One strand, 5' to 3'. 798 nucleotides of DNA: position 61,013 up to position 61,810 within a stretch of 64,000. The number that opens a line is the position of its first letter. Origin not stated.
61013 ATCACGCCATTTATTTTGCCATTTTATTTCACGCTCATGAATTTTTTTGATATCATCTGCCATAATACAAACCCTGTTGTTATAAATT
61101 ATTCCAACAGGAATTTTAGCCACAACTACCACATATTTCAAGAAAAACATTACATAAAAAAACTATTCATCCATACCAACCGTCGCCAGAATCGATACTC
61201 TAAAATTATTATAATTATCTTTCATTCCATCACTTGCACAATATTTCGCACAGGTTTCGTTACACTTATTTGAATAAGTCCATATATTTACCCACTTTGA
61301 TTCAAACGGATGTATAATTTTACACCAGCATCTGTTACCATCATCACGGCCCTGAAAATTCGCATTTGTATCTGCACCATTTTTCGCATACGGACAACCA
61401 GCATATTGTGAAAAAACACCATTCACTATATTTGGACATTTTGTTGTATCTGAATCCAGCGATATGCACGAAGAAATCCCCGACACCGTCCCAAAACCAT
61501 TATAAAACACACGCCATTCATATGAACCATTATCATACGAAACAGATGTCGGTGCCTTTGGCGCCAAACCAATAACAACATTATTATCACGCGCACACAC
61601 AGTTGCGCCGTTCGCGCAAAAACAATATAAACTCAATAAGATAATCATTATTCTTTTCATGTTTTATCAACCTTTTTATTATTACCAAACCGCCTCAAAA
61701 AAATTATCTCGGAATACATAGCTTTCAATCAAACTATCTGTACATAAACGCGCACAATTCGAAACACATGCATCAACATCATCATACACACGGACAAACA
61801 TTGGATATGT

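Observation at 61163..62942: Tandem array of three secreted Cys-rich proteins (CWC motif) directly upstream of leuS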

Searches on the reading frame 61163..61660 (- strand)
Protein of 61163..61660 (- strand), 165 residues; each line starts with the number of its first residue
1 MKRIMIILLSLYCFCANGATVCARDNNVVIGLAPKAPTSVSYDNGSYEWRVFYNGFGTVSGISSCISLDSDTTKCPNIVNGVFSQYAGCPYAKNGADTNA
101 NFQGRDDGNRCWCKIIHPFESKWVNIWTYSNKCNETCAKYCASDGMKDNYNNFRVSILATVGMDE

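Call 3: search_protein_families(library=pfam, proteins=[window:61163-61660:-], max_evalue=1)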
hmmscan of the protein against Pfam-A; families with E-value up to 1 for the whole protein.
window:61163-61660:- (165 aa): 0 families

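Call 9: find_homologous_proteins(query=window:61163-61660:-, max_evalue=0.01)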
Query window:61163-61660:- (165 aa): 2 proteins with E <= 0.01 among 7 candidates.
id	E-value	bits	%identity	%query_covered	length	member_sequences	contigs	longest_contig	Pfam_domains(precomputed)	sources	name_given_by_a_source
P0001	6.1e-111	386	100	100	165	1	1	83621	-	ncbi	-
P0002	3.6e-66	240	64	100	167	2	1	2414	-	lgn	-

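Call 11: find_encoding_contigs(protein=P0002, flank=10000)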
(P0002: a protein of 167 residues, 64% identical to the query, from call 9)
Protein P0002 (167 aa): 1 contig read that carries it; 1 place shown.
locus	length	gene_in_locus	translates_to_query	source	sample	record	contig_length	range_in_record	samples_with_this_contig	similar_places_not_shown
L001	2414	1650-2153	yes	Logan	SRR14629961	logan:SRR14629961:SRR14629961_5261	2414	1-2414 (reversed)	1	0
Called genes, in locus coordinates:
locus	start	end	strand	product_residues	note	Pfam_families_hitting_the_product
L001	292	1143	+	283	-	-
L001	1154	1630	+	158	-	-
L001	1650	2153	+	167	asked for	-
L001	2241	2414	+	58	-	?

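Call 12: find_encoding_contigs(protein=P0001, flank=10000)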
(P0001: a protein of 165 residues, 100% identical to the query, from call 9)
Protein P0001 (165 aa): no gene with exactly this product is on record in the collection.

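Call 28: search_protein_families(library=ncbifam, proteins=[window:61163-61660:-], max_evalue=0.01)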
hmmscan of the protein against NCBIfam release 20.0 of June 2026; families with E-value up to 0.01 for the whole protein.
window:61163-61660:- (165 aa): 0 families

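Call 29: predict_structure(alignment_id=A2)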
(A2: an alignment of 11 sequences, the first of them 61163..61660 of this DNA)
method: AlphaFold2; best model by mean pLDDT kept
length: 165 residues; sequences in the alignment: 11
mean_pLDDT: 48.0   pTM: 0.41
mean pLDDT of the five models: 48.0, 47.1, 45.9, 39.9, 37.7
residues with pLDDT >= 90: 0; 70-90: 4; 50-70: 73; < 50: 88
segments of 3 or more residues with pLDDT < 50: 9-18, 38-45, 64-115, 117-134
pLDDT, mean of each block of 10 residues (from residue 1): 63 46 64 54 49 58 46 30 29 29 37 47 42 51 56 62 61
secondary structure, 60 per line:
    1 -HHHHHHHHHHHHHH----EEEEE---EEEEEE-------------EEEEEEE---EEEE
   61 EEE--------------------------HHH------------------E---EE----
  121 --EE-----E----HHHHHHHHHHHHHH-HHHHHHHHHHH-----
elements in order: H2-15 E20-24 E28-33 E47-53 E57-63 H135-148 H150-160

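Call 31: search_protein_representatives(alignment_id=A2)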
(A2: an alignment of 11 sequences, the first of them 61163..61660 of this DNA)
Query: 11 sequences, 158 profile positions. Proteins with E-value up to 0.001 (for the whole library): 662; up to 1e-10: 95; up to 1e-30: 4. The best 150 are listed.
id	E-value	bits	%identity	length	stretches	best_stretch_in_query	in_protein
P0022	1.1e-52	194.0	-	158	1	4-158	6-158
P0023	6.6e-36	139.5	-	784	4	71-157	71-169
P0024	7.6e-33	129.5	-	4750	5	71-154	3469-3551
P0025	1.5e-32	128.5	-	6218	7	72-154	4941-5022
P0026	2.0e-26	108.6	-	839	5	68-154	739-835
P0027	1.7e-25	105.6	-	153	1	1-158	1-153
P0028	1.0e-22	96.6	-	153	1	1-158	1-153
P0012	1.2e-21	93.1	-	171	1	82-147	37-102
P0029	3.5e-21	91.6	-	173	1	3-157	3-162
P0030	6.3e-20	87.5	-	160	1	5-152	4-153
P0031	8.6e-20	87.1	-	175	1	1-148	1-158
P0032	1.0e-19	86.8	-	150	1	4-158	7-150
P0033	1.3e-19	86.5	-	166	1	1-144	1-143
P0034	4.2e-19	84.8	-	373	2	70-157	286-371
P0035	4.3e-19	84.8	-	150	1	1-156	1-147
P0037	3.3e-18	82.0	-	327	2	70-154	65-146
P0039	5.1e-18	81.3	-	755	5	73-154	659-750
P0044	5.3e-17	78.0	-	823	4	72-157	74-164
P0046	1.7e-16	76.4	-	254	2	35-156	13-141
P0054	3.9e-15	72.0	-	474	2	72-157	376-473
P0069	1.1e-13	67.3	-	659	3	73-157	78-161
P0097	2.4e-11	59.6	-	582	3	73-154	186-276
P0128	2.5e-10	56.3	-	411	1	72-156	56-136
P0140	6.2e-10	55.1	-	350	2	73-157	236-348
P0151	1.3e-09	54.0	-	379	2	65-156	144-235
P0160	2.4e-09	53.1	-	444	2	71-157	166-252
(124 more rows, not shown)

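Call 33: search_protein_families(library=pfam, proteins=[P0023, P0026, P0039, P0044, P0034, P0054, P0069, P0097], max_evalue=0.01)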
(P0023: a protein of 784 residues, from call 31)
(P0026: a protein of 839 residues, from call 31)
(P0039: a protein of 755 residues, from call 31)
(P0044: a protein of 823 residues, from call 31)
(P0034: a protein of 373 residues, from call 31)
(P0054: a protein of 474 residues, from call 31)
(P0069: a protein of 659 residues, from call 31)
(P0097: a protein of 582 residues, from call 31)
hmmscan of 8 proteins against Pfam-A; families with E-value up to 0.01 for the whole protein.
P0023 (784 aa): 0 families

P0026 (839 aa): 0 families

P0039 (755 aa): 1 family
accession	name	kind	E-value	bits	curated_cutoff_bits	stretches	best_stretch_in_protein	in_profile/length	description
PF09479.16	Flg_new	-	0.00014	22.4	27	1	42-70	12-39/65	Listeria-Bacteroides repeat domain (List_Bact_rpt)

P0044 (823 aa): 0 families

P0034 (373 aa): 0 families

P0054 (474 aa): 0 families

P0069 (659 aa): 0 families

P0097 (582 aa): 0 families

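Call 36: find_related_loci(query=A2, collection=genome_contigs, flank=8000)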
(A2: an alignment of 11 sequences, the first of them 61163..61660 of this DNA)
Query A2 (165 aa) in genome_contigs; peptide patterns used: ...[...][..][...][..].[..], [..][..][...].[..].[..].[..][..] (x = any residue, [..] = any of these).
96 stretches matched a pattern; 2 encode a relative of the query (tblastn E <= 1e-3); 2 distinct loci.
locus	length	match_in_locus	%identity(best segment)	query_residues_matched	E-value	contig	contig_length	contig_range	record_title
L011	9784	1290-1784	53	1-165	7e-47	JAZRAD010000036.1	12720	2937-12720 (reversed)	MAG: Candidatus Enterousia sp. isolate T1900045145_TC20190139.MAGScoT_cleanbin_000014 SGB_4937_k141_2067020, whole genom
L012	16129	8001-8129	35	111-151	1e-5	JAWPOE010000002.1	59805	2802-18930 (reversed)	MAG: Alphaproteobacteria bacterium isolate KA0040-166 k141_248884, whole genome shotgun sequence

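Call 40: search_protein_families(library=pfam, proteins=[P0024, P0037, P0128, P0140, P0151, P0160], max_evalue=0.01)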
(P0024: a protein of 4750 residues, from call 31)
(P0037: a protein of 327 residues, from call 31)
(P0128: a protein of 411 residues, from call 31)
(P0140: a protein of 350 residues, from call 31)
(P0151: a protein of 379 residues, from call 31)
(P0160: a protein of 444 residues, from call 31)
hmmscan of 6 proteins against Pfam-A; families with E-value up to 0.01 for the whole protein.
P0024 (4750 aa): 2 families
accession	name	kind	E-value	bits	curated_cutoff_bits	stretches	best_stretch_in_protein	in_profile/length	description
PF09479.16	Flg_new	-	1.8e-64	214.2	27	6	1714-1781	1-65/65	Listeria-Bacteroides repeat domain (List_Bact_rpt)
PF04231.19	Endonuclease_1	-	6e-24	85.5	25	1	4572-4743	66-233/235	Endonuclease I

P0037 (327 aa): 2 families
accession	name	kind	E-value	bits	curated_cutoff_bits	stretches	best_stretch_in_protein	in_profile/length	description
PF09479.16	Flg_new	-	1.1e-05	25.8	27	1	291-325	7-39/65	Listeria-Bacteroides repeat domain (List_Bact_rpt)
PF03724.22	META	-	0.00067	20.1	24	0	187-225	28-67/109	META domain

P0128 (411 aa): 0 families

P0140 (350 aa): 0 families

P0151 (379 aa): 0 families

P0160 (444 aa): 0 families

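Call 41: list_cluster_members(proteins=[P0024, P0025, P0023, P0026, P0027, P0030, P0035, P0037, P0046, P0001])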
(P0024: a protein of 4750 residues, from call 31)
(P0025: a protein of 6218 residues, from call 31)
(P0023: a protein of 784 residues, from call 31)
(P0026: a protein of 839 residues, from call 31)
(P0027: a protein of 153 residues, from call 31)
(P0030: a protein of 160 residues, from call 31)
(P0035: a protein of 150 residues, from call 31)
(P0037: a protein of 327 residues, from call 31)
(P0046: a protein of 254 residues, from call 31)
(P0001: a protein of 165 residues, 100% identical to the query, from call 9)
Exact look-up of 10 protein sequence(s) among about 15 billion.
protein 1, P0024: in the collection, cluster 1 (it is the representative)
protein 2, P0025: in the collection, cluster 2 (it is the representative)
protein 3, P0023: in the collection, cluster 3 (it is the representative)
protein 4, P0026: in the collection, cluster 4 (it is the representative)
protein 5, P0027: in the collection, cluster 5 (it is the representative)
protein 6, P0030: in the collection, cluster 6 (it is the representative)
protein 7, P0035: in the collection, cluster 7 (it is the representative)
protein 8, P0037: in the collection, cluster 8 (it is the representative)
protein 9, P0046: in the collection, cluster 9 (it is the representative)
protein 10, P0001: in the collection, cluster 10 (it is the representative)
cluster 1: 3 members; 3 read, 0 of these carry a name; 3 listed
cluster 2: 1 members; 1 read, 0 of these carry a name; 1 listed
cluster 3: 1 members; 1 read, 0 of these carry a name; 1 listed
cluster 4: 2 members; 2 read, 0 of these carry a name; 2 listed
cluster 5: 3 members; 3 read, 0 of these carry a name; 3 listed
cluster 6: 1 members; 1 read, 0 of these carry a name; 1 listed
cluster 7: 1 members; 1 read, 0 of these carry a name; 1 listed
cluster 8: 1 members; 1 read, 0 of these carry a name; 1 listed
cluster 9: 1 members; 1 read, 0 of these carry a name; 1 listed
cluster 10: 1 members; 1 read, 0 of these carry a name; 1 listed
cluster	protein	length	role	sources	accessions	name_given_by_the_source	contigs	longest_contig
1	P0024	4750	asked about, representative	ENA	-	-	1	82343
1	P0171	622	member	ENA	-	-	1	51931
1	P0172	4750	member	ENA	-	-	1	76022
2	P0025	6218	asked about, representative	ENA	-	-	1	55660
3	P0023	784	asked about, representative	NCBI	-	-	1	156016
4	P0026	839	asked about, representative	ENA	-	-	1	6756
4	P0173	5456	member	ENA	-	-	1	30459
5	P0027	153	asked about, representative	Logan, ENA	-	-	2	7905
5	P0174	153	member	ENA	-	-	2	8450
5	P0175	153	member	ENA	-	-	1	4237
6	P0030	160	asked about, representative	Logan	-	-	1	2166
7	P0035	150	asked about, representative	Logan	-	-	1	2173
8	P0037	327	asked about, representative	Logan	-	-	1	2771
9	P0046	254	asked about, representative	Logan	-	-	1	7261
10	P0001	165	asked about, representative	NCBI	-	-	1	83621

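Call 44: search_protein_families(library=phrogs, proteins=[window:61163-61660:-, P0027, P0035, L012:8173-8574:+, L012:7731-8162:+], max_evalue=0.1)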
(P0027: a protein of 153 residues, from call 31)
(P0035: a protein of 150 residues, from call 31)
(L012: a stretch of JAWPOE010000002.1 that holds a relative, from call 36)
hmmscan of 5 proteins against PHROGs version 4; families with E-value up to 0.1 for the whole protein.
window:61163-61660:- (165 aa): 1 family
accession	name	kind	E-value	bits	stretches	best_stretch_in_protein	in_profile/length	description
phrog_38070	-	unknown function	0.1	13.7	0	63-89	86-112/154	-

P0027 (153 aa): 0 families

P0035 (150 aa): 0 families

L012:8173-8574:+ (133 aa): 0 families

L012:7731-8162:+ (143 aa): 0 families

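Call 45: find_encoding_contigs(protein=P0027, flank=8000, max_places=3)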
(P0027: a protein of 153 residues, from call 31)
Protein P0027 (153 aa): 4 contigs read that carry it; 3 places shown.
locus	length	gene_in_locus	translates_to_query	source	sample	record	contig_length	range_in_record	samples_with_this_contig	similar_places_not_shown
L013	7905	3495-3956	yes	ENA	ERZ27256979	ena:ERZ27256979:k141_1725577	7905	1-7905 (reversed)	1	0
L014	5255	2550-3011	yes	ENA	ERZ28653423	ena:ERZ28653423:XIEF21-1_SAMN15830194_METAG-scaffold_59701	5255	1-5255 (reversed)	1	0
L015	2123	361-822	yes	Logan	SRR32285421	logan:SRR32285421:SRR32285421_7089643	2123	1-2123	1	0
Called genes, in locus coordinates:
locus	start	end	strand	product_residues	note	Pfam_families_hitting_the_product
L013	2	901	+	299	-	?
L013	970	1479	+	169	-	-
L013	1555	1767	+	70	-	PF01197:Ribosomal_L31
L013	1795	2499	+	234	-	PF00459:Inositol_P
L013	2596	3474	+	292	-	-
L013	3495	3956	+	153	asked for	-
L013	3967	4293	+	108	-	-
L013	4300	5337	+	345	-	PF00078:RVT_1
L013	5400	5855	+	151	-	-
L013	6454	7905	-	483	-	?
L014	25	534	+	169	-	-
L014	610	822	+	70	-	PF01197:Ribosomal_L31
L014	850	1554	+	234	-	PF00459:Inositol_P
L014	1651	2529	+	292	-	-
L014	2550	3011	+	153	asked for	-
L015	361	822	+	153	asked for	-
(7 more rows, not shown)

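Call 46: find_encoding_contigs(protein=P0023, flank=10000, max_places=2)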
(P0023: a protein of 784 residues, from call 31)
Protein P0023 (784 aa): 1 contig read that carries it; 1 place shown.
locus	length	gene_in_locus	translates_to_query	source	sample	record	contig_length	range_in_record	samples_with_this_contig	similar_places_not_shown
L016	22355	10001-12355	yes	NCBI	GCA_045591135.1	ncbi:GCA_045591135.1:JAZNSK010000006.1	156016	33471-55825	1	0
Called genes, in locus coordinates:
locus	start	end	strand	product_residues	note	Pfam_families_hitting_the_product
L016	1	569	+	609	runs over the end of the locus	PF00575:S1, PF00575:S1, PF23459:S1_RRP5 (weak), PF00575:S1, PF23459:S1_RRP5 (weak), PF21710:Spt6_S1 (weak), PF00575:S1, PF23459:S1_RRP5, +3 more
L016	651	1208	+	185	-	PF13238:AAA_18 (weak), PF13671:AAA_33, PF00406:ADK, PF13207:AAA_17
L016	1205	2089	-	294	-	PF01544:CorA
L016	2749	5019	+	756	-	-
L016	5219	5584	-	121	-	PF04480:DUF559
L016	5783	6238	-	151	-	PF01668:SmpB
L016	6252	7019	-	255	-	PF01026:TatD_DNase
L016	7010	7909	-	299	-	PF13177:DNA_pol3_delta2, PF00004:AAA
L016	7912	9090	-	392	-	PF00768:Peptidase_S11, PF13354:Beta-lactamase2, PF07943:PBP5_C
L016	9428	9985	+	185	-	-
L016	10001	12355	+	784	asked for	-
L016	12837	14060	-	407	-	PF00919:UPF0004, PF04055:Radical_SAM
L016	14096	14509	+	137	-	PF01192:RNA_pol_Rpb6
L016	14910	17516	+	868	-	PF00690:Cation_ATPase_N, PF00122:E1-E2_ATPase, PF00702:Hydrolase, PF13246:Cation_ATPase, PF00689:Cation_ATPase_C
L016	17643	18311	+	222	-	PF00163:Ribosomal_S4, PF01479:S4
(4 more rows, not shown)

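Call 53: find_encoding_contigs(protein=P0037, flank=10000, max_places=3)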
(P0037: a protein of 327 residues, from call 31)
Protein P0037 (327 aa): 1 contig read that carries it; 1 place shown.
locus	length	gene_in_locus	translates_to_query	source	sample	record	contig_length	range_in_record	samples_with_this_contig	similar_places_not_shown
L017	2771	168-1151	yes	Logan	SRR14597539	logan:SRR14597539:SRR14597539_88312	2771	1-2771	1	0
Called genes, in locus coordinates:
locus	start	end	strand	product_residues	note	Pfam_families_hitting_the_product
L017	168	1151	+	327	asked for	PF09479:Flg_new (faint)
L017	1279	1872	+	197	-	-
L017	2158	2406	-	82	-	-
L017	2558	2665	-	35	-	-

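Call 87: search_protein_families(library=ncbifam, proteins=[L013:4300-5337:+, L013:3967-4293:+, L013:2596-3474:+, L017:1279-1872:+], max_evalue=0.01)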
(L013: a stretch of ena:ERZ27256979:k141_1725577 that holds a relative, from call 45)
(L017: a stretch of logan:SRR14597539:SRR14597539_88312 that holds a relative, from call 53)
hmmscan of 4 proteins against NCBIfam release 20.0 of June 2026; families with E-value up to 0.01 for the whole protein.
L013:4300-5337:+ (345 aa): 9 families
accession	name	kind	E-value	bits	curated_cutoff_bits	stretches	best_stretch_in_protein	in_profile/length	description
TIGR04416.1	group_II_RT_mat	equivalog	1.6e-32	113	300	1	32-330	22-342/353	group II intron reverse transcriptase/maturase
NF038233.2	retron_St85_RT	exception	6.1e-15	55.2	235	1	125-241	83-201/289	retron St85 family RNA-directed DNA polymerase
NF041747.1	Drt3a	equivalog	6e-13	48.9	200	1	130-256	110-241/412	antiviral reverse transcriptase Drt3a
NF041746.1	Drt2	equivalog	3.1e-08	33.2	390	1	171-238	215-283/416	antiviral reverse transcriptase Drt2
TIGR04499.1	abortive_AbiA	subfamily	4.1e-08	32.4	250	1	121-242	136-275/615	AbiA family abortive infection protein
NF042941.1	Retron_TIR_antiphage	equivalog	1.1e-07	31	600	1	126-227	87-189/464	TIR domain-containing anti-phage reverse transcriptase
NF041750.1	Drt5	equivalog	1.1e-06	27.9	550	1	120-242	116-239/484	antiviral reverse transcriptase Drt5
NF041749.1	Drt4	equivalog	7.2e-05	21.9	450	1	130-241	136-254/489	antiviral reverse transcriptase Drt4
NF038237.1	retron_Ec67_fus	exception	0.0043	15.5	450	1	128-226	109-209/572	retron Ec67 family RNA-directed DNA polymerase/endonuclease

L013:3967-4293:+ (108 aa): 0 families

L013:2596-3474:+ (292 aa): 0 families

L017:1279-1872:+ (197 aa): 0 families

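Call 88: search_protein_families(library=pfam, proteins=[L013:4300-5337:+, L013:3967-4293:+, L013:2596-3474:+, L017:1279-1872:+], max_evalue=0.1)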
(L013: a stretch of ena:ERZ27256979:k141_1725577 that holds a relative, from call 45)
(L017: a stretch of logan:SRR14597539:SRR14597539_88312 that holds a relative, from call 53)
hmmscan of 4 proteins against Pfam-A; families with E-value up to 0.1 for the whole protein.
L013:4300-5337:+ (345 aa): 2 families
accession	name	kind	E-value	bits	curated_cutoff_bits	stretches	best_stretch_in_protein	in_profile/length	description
PF00078.32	RVT_1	-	1.1e-09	38.7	29.6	1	79-264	14-203/205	Reverse transcriptase (RNA-dependent DNA polymerase)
PF17607.7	DUF5503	-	0.004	17.9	30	1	159-240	34-110/116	Family of unknown function (DUF5503)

L013:3967-4293:+ (108 aa): 0 families

L013:2596-3474:+ (292 aa): 1 family
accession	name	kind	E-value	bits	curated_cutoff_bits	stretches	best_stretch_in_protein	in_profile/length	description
PF25636.1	PBCV1_P7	-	0.061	13.6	30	0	164-175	14-25/38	PBCV-1 P7 disulphide-bonded subdomain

L017:1279-1872:+ (197 aa): 1 family
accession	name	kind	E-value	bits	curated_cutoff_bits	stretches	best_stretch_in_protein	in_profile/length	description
PF24634.1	DUF7631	-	0.0016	19.3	27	1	90-104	4-18/50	Domain of unknown function (DUF7631)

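Call 101: find_related_loci(query=A2, collection=viral_contigs, flank=5000)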
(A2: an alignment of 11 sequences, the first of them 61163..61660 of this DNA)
Query A2 (165 aa) in viral_contigs; peptide patterns used: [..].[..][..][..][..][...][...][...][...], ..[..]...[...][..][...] (x = any residue, [..] = any of these).
34 stretches matched a pattern, but none encodes a relative of the query by tblastn (E <= 1e-3).
